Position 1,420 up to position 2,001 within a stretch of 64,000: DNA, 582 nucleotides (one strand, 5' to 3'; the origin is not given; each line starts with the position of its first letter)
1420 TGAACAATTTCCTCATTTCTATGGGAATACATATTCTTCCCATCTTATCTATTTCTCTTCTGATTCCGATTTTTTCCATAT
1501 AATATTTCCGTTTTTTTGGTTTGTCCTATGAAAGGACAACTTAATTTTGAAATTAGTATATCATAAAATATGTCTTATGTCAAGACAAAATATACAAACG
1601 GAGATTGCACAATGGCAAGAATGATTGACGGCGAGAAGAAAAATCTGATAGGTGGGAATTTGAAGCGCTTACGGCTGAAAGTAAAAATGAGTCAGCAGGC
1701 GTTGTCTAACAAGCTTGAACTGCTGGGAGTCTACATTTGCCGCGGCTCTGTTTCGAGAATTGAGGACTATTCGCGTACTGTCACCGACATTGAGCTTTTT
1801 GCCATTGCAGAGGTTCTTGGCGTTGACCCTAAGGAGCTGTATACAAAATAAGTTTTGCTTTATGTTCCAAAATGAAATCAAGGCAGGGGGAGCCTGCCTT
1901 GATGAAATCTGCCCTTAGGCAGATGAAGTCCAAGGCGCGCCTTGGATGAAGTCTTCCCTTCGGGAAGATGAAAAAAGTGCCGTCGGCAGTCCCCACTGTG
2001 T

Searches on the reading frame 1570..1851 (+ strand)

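Call 94: search_protein_families(library=pfam, proteins=[window:1570-1851:+], max_evalue=0.01)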
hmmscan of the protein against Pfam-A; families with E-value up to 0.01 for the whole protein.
window:1570-1851:+ (93 aa): 2 families
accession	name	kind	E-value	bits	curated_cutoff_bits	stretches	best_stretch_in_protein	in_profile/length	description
PF01381.28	HTH_3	-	2.1e-06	28.1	23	1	31-90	1-55/55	Helix-turn-helix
PF13560.12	HTH_31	-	0.0012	19.6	27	1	28-89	3-60/64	Helix-turn-helix domain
